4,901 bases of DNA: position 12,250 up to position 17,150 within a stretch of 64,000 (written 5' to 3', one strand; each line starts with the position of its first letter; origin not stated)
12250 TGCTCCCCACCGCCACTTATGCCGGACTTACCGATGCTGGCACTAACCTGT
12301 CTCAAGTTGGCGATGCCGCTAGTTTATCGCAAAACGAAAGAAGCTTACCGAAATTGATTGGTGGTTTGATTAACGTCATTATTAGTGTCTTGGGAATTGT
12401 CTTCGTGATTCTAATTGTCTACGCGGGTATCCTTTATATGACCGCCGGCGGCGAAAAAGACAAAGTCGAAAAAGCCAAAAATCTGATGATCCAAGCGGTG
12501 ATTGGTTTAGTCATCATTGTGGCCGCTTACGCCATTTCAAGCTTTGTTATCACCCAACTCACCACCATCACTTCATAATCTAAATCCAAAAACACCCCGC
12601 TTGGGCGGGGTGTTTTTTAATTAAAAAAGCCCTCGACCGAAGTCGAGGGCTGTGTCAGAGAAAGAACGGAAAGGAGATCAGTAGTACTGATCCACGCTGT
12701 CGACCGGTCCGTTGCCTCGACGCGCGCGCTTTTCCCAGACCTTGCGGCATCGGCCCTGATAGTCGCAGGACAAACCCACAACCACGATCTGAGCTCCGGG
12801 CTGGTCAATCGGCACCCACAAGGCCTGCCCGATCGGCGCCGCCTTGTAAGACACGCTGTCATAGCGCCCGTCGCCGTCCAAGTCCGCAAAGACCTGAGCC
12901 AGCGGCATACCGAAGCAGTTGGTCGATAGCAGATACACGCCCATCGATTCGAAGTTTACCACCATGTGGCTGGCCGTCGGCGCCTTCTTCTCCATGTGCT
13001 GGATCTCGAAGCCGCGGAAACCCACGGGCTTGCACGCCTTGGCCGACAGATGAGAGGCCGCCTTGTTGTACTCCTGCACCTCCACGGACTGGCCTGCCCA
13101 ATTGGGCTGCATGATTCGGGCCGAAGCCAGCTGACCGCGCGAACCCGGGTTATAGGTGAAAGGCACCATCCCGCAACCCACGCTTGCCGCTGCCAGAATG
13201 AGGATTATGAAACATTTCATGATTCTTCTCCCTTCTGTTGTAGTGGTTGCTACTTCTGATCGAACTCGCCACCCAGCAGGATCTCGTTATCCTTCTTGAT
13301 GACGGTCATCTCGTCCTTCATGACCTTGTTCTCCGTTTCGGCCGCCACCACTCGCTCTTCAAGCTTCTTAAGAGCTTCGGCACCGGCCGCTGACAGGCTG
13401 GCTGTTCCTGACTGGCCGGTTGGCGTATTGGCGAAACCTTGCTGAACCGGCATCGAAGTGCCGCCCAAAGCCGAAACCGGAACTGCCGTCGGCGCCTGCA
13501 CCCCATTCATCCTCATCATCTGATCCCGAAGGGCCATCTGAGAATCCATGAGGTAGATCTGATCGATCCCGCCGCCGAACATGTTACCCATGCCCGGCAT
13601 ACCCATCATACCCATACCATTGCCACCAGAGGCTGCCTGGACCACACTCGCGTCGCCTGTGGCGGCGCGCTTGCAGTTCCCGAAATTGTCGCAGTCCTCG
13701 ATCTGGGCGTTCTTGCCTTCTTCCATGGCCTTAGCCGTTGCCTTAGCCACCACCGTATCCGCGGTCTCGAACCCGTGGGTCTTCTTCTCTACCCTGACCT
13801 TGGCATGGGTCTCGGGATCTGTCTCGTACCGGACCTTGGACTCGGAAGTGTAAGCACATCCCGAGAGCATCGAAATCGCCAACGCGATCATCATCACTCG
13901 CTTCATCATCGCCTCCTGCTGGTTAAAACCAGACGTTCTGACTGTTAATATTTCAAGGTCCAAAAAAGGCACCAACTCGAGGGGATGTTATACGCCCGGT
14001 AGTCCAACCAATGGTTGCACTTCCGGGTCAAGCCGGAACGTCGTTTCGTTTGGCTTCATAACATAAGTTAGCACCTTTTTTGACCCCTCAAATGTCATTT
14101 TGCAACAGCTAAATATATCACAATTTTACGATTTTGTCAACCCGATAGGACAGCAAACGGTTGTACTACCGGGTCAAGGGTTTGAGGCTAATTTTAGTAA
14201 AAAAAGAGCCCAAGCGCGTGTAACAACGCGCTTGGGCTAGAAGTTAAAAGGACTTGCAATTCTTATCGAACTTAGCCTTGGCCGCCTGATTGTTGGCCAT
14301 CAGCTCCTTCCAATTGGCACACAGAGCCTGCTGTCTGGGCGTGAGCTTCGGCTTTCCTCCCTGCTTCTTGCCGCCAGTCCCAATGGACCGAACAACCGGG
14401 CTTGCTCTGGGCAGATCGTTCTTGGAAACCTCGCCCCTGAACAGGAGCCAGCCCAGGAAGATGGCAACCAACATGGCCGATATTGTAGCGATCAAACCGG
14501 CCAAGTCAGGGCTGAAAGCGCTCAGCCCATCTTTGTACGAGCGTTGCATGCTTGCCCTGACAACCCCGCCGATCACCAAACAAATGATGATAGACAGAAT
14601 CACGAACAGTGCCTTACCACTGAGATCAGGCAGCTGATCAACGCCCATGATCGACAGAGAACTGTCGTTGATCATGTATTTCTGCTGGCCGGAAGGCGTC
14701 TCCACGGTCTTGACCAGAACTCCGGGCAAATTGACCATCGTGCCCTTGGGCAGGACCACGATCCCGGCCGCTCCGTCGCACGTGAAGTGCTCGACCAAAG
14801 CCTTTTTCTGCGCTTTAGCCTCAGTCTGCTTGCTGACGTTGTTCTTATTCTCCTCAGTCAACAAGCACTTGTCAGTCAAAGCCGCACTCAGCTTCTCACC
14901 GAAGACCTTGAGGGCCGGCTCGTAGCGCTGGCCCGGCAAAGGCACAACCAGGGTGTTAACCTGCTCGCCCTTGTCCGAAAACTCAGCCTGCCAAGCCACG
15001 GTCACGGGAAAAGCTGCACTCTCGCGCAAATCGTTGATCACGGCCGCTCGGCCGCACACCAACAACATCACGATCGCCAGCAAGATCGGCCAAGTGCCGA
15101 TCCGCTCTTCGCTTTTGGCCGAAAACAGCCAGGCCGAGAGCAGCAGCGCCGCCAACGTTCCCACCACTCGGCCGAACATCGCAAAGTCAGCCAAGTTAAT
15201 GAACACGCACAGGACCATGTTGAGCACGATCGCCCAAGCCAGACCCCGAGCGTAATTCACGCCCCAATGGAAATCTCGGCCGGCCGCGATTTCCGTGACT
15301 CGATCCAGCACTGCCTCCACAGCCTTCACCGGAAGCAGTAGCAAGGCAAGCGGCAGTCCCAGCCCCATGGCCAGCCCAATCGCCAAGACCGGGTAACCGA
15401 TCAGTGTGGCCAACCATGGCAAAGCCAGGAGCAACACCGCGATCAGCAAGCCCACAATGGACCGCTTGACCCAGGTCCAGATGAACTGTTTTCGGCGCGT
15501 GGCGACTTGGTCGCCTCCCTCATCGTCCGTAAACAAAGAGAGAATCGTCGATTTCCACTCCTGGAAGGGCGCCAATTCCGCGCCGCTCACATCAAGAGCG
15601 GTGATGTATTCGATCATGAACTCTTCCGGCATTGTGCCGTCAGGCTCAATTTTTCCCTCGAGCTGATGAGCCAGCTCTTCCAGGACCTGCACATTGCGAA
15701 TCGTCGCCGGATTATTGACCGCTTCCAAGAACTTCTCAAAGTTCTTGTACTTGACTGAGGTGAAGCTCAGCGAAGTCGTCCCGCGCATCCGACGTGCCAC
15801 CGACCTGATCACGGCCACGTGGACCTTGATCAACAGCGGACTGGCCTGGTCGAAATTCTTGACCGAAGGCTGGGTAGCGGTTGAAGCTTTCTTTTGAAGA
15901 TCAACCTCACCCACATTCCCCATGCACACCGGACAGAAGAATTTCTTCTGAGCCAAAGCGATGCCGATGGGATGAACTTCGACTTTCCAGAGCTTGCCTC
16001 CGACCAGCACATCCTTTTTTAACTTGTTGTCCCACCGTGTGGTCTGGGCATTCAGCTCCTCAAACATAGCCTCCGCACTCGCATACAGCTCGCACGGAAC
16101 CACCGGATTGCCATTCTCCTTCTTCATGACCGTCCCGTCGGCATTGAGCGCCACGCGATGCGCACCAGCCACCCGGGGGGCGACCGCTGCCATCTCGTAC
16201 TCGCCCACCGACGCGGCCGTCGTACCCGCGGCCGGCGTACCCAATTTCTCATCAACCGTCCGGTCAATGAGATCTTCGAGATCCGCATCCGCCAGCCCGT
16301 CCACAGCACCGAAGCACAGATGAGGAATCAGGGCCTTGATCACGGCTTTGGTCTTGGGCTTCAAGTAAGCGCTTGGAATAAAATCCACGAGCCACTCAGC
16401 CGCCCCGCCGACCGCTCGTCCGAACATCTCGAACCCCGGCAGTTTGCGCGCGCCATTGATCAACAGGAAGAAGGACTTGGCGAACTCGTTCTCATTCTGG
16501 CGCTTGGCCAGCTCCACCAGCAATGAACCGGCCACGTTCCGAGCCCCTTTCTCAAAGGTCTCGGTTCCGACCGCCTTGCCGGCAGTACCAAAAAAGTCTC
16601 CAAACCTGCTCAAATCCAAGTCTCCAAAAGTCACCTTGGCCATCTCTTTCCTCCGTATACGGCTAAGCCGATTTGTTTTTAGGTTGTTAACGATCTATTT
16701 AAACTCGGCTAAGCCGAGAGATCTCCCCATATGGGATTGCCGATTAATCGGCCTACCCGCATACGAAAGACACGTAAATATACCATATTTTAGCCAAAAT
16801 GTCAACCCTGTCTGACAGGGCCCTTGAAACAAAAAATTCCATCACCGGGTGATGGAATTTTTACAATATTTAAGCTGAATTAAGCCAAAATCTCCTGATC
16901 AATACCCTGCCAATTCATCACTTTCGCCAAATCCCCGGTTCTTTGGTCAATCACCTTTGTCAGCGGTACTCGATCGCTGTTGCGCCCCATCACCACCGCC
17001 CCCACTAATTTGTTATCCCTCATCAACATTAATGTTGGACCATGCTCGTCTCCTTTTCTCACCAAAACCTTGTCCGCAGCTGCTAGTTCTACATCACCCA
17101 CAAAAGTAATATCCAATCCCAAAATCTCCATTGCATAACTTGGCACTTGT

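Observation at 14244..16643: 799-aa polytopic protein with CPVC motif and no recognisable domain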

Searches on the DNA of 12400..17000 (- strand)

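Call 28: search_rna_families(source=window, start=12400, end=17000, threshold=evalue, max_evalue=1)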
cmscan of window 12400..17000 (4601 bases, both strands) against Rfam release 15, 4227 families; matches with E-value up to 1: 5.
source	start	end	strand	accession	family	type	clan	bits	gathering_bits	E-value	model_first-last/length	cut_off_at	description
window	12584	12652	-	RF02064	STnc370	Gene; sRNA;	-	35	54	0.035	1-71/71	no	Enterobacterial sRNA STnc370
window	12589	12651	-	RF02450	ncr1175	Gene; sRNA;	-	28.8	60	0.031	1-110/110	no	Bacillus sRNA ncr1175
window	13253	13496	-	RF00222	IRES_Bag1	Cis-reg; IRES;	-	22.1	37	0.035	1-370/370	no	Bag-1 internal ribosome entry site (IRES)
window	14200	14258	-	RF02399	NsiR1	Gene; sRNA;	-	21.5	39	0.58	1-60/60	no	Nitrogen stress-induced RNA 1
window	12545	12616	+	RF01400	istR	Gene; antitoxin;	-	20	45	0.9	1-130/130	no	istR Hfq binding RNA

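Call 96: build_rna_model(alignment_id=A8)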
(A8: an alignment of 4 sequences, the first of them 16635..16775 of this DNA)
Model R1 built from alignment A8 (4 sequences, 197 columns); structure: RNAalifold consensus.
model positions 156; base pairs 32; branch points 1; effective number of sequences 1.36; information 0.59 bits per position. Calibrated on 0.2 Mb of random sequence (short: E-values are rough).
structure used (alignment columns):
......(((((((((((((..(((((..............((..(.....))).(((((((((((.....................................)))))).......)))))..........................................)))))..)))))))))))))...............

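Call 97: search_with_rna_model(model_id=R1, sources=[window, L001, L002, L003, L006, L007, L009], max_evalue=10)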
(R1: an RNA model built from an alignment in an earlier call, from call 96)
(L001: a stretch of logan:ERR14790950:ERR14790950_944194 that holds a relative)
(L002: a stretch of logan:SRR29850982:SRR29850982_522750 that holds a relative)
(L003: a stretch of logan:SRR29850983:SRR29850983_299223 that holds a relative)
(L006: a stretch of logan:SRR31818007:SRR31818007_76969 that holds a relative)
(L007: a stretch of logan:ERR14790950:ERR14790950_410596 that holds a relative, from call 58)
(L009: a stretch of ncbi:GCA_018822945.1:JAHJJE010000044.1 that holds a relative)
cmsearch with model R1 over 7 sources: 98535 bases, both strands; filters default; matches with E-value up to 10: 8.
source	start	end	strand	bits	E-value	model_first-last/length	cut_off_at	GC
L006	9867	10009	+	153.1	5e-35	1-156/156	no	0.49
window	16635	16775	-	153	5.2e-35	1-156/156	no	0.47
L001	832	992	+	152.6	6.7e-35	1-156/156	no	0.47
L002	3284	3464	+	147.6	1.1e-33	1-156/156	no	0.47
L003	1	155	+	104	3.4e-23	27-156/156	5'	0.48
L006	9858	10001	-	18.1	0.017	1-156/156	no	0.46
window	16644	16782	+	17.1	0.029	1-156/156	no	0.44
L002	3281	3455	-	15.1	0.091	1-156/156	no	0.45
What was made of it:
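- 16644..16772 (-): Conserved structured 5' leader. A closing helix of 13-14 bp pairs 5' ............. with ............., which sequesters the SD. Three internal hairpins lie inside it. The covariance model finds one copy per locus (call 97).
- Tried and rejected: The covariance model found no second copy in the window (call 97).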

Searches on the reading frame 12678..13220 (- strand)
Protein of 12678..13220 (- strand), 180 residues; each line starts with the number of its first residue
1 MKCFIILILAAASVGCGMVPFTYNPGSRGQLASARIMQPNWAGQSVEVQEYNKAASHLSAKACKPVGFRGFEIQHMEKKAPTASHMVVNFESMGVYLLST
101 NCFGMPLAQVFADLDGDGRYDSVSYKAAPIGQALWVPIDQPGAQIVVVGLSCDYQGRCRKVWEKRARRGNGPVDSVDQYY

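Call 3: search_protein_families(library=pfam, proteins=[window:12678-13220:-], max_evalue=1)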
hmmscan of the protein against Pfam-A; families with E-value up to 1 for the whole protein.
window:12678-13220:- (180 aa): 0 families

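Call 4: search_protein_families(library=ncbifam, proteins=[window:12678-13220:-], max_evalue=1)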
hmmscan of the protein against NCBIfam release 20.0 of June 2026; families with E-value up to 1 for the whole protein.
window:12678-13220:- (180 aa): 0 families

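Call 8: search_protein_families(library=phrogs, proteins=[window:12678-13220:-], max_evalue=1)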
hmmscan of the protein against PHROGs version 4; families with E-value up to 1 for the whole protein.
window:12678-13220:- (180 aa): 0 families

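Call 19: search_protein_families(library=padloc, proteins=[window:12678-13220:-], max_evalue=1)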
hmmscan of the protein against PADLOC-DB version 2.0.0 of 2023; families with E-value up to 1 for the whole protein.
window:12678-13220:- (180 aa): 0 families
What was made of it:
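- Tried and rejected: Pfam, NCBIfam, PHROGs and PADLOC on the three proteins gave nothing beyond lipobox-level hits (calls 3, 4, 8, 19).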

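Call 57: find_homologous_proteins(query=A7, max_evalue=0.01)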
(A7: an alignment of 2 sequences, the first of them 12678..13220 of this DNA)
Query A7 (2 sequences) (180 aa, profile of the alignment): 3 proteins with E <= 0.01 among 487 candidates.
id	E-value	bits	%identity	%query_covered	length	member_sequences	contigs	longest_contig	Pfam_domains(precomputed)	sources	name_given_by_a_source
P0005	4.6e-114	397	43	97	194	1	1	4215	-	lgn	-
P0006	9.3e-101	354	100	100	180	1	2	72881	-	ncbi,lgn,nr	ncbi:hypothetical protein KJ611_03200 [Patescibacteria group bacterium]|nr:hypothetical protein [Pat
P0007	5.0e-48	182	49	99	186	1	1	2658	-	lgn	-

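Call 58: find_encoding_contigs(protein=P0007, flank=5000)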
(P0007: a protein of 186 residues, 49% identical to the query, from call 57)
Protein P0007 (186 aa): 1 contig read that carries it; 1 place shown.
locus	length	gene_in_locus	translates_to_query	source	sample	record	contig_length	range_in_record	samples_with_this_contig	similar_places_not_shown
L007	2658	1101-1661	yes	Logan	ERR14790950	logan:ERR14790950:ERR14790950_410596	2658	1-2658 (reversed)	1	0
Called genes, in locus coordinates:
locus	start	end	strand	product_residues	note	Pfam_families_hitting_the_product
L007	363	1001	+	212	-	-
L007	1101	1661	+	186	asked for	-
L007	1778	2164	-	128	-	PF18895:T4SS_pilin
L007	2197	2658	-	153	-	?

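Call 92: search_solved_structures(query=A12, max_evalue=10)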
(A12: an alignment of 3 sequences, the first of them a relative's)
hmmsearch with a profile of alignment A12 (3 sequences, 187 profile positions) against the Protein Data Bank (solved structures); distinct sequences matched with E-value up to 10: 0.

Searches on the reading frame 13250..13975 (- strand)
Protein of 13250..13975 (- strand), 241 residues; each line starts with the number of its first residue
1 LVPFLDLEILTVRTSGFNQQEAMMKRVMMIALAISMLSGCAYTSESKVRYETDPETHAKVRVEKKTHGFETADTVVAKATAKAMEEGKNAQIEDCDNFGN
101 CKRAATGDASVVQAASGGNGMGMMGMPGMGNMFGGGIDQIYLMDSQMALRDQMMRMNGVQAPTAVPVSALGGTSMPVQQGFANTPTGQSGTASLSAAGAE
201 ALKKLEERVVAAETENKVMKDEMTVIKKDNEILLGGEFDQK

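Call 3: search_protein_families(library=pfam, proteins=[window:13250-13975:-], max_evalue=1)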
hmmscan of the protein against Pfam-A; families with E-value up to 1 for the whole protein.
window:13250-13975:- (241 aa): 2 families
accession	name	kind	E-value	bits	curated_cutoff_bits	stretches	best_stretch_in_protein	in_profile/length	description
PF00170.26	bZIP_1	-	0.22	12.1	27.6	1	201-233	27-59/64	bZIP transcription factor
PF08139.17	LPAM_1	-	0.51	11.3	20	1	24-41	1-18/18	Prokaryotic membrane lipoprotein lipid attachment site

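Call 4: search_protein_families(library=ncbifam, proteins=[window:13250-13975:-], max_evalue=1)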
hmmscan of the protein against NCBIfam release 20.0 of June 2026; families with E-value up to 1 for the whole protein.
window:13250-13975:- (241 aa): 3 families
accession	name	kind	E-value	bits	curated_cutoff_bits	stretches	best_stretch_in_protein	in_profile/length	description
NF047408.1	SA0632_fam_LP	equivalog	0.0018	17.9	70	1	24-45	1-23/68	SA0632 family lipoprotein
NF033894.1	Eex_IncN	subfamily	0.097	12.6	33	1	26-61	2-39/65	EexN family lipoprotein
TIGR02747.1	TraV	equivalog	0.45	11.2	44.75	0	24-89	1-65/145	type IV conjugative transfer system lipoprotein TraV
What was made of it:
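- On Bacterial lipoproteins (LP1, LP2): There are weak LPAM_1 and lipoprotein-family hits on this segment (calls 3, 4).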

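Call 8: search_protein_families(library=phrogs, proteins=[window:13250-13975:-], max_evalue=1)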
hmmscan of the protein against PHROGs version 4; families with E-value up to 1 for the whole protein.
window:13250-13975:- (241 aa): 11 families
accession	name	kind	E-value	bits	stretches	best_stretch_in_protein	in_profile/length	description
phrog_8801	-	unknown function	0.00013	23.5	1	24-71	1-50/94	-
phrog_15897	-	unknown function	0.00079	20.8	1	23-98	1-75/137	-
phrog_3135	-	unknown function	0.016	16.5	1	24-66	1-44/114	-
phrog_14789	-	unknown function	0.02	15.5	1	24-71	1-45/163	-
phrog_14435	-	unknown function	0.025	15.8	1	27-95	3-66/128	-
phrog_456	-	lysis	0.033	14.9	1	20-56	6-43/102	Rz-like spanin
phrog_1119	-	moron, auxiliary metabolic gene and host takeover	0.11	14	1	24-47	1-27/78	Cor superinfection exclusion protein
phrog_1267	-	lysis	0.13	14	1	23-75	2-47/119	Rz-like spanin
phrog_14282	-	head and packaging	0.13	13.1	0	160-199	171-210/246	Hoc-like head decoration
phrog_9559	-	unknown function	0.16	12.6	1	23-61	1-41/166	-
phrog_902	-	unknown function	0.64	11.4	1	22-45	6-29/118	-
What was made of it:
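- LP1 has weak PHROG hits, including Rz-like spanins at E = 0.03-0.13 (call 8).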

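Call 19: search_protein_families(library=padloc, proteins=[window:13250-13975:-], max_evalue=1)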
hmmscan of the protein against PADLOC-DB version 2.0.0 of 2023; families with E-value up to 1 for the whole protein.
window:13250-13975:- (241 aa): 0 families

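Call 93: search_solved_structures(query=A11, max_evalue=10)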
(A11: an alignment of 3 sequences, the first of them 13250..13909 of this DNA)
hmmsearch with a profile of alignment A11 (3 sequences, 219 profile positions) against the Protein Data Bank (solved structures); distinct sequences matched with E-value up to 10: 1.
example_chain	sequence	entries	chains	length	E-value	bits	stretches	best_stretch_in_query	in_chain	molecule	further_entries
2oqq_A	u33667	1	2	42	1.6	11.8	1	178-212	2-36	Transcription factor HY5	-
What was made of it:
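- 13250..13909 (-): LP1, a 219-aa lipoprotein (lipobox LSGC). It has the Cys pair C73/C79, an invariant Gly/Met-rich stretch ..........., a Pro-rich linker and a C-terminal coiled-coil-like helix. There is no family match (calls 3, 4, 8, 19, 93).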
